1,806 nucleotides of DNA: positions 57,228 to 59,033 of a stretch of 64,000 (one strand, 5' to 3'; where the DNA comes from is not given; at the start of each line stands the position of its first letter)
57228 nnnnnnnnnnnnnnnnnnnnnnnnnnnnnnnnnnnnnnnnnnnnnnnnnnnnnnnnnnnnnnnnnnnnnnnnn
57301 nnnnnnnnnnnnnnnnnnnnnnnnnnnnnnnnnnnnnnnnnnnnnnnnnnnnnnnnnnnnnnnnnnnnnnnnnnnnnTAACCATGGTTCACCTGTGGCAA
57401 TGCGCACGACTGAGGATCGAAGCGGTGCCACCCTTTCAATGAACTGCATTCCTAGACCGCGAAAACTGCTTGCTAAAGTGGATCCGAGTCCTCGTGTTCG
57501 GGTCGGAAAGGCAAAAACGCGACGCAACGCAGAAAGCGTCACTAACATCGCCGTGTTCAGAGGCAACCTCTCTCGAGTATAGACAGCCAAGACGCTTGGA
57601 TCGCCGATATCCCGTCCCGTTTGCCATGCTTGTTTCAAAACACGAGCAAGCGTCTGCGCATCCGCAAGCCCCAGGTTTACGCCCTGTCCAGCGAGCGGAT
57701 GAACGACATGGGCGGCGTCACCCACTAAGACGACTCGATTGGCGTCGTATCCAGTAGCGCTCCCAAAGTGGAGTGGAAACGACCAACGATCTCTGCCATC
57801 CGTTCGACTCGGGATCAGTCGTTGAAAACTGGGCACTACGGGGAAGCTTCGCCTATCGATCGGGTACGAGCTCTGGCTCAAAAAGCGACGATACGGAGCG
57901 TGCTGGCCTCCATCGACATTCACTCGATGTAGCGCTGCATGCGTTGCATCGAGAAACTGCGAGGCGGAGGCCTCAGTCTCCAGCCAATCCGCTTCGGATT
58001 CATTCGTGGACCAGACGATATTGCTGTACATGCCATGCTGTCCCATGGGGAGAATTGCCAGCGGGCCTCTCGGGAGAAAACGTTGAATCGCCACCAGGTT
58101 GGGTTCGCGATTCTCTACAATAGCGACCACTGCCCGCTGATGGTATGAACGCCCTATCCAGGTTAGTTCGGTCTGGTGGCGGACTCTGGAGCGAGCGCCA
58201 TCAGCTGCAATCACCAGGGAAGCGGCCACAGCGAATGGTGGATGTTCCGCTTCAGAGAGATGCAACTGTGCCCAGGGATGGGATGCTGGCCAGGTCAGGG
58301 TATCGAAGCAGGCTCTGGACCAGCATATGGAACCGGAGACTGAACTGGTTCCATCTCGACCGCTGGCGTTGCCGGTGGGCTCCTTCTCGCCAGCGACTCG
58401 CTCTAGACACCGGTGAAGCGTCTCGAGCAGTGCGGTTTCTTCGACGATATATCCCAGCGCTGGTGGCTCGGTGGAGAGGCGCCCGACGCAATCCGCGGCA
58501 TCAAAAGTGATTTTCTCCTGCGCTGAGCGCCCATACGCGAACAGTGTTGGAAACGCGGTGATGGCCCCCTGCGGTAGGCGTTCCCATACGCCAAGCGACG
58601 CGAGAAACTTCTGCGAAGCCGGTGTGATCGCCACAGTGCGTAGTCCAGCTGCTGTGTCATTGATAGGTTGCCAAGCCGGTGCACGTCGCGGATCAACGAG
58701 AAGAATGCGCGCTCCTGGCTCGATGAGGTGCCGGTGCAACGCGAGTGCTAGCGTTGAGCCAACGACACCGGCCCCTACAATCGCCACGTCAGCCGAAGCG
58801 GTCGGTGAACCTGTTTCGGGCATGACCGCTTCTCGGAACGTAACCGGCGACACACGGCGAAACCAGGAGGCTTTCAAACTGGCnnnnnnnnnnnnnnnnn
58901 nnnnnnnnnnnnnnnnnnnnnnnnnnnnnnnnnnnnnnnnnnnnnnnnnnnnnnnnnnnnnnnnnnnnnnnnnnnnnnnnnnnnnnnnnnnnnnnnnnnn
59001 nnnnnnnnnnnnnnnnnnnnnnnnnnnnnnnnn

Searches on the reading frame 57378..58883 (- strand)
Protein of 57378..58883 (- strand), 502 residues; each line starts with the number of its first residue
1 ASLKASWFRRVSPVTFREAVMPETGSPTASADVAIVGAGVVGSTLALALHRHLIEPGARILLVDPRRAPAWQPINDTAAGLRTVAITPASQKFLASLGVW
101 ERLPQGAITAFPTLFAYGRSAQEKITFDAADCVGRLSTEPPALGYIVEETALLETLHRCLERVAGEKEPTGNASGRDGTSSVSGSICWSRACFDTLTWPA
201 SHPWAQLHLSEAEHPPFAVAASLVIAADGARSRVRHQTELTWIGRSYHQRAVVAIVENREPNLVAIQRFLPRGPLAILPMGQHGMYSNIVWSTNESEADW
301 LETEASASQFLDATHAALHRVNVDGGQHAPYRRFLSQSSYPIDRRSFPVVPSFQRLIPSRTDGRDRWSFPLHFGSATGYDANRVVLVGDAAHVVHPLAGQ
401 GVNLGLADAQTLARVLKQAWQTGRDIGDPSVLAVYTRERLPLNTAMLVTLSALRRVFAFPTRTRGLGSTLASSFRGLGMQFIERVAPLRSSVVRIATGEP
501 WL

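Call 15: search_protein_families(library=pfam, max_evalue=0.001, proteins=[window:57378-58883:-])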
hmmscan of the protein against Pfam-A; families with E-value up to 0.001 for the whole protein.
window:57378-58883:- (502 aa): 4 families
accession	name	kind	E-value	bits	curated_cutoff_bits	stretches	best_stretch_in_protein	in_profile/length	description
PF01494.25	FAD_binding_3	-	6.1e-26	91.9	22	2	371-446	273-345/349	FAD binding domain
PF01266.30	DAO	-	3.9e-06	27.1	27.9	1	32-84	1-49/353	FAD dependent oxidoreductase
PF08491.16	SE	-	7.7e-06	25.6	20.1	1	369-457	117-205/276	Squalene epoxidase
PF13454.12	NAD_binding_9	-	0.0006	20.3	21.8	0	34-69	1-36/155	FAD-NAD(P)-binding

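Call 67: search_protein_families(library=ncbifam, max_evalue=1e-10, proteins=[window:57378-58877:-])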
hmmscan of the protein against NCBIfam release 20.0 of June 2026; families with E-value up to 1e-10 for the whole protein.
window:57378-58877:- (500 aa): 33 families (the best 25 are shown)
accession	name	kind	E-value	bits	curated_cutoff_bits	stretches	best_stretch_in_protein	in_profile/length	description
TIGR01988.1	Ubi-OHases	subfamily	2.4e-86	290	224.65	1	30-496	1-387/387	ubiquinone biosynthesis hydroxylase, UbiH/UbiF/VisC/COQ6 family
TIGR01989.1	COQ6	equivalog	2.2e-73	247.7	489.3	1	30-489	2-435/437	ubiquinone biosynthesis monooxygenase COQ6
NF005612.0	PRK07364.1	equivalog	2.4e-59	200.9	487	3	363-496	277-403/415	FAD-dependent hydroxylase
TIGR01984.1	UbiH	equivalog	5.2e-58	196.7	392.2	2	30-310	1-241/382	2-octaprenyl-6-methoxyphenyl hydroxylase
NF005788.0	PRK07608.1-3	equivalog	2.6e-57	194.3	478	3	366-495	265-386/388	UbiH/UbiF family hydroxylase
NF006461.0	PRK08850.1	equivalog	5.7e-54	183.3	633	2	363-496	265-391/405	FAD-dependent 2-octaprenylphenol hydroxylase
NF004356.0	PRK05732.1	equivalog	1.7e-51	175.3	384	2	363-496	265-391/395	2-octaprenyl-6-methoxyphenyl hydroxylase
NF006448.0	PRK08773.1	equivalog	8.9e-51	172.7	614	3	364-457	266-359/393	UbiH/UbiF family hydroxylase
NF004318.0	PRK05714.1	equivalog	2.1e-50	171.6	653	3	362-456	269-363/407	2-octaprenyl-3-methyl-6-methoxy-1,4-benzoquinol hydroxylase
NF005599.0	PRK07333.1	equivalog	6.2e-50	169.9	549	2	363-496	274-400/414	ubiquinone biosynthesis hydroxylase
NF005949.0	PRK08013.1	equivalog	2.3e-47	161.9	620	2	363-492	265-387/401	FAD-dependent 2-octaprenylphenol hydroxylase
NF005951.1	PRK08020.1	equivalog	1.1e-42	146.2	590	2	366-456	264-354/388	3-demethoxyubiquinol 3-hydroxylase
NF006593.0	PRK09126.1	equivalog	1e-37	130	420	2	364-494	265-388/393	5-demethoxyubiquinol-8 5-hydroxylase UbiM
NF005421.0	PRK06996.1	equivalog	2.7e-37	128.7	450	2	24-299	7-246/398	UbiH/UbiF/VisC/COQ6 family ubiquinone biosynthesis hydroxylase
NF005691.0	PRK07494.1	equivalog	1.1e-36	126.3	459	1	364-492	265-383/404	UbiH/UbiF family hydroxylase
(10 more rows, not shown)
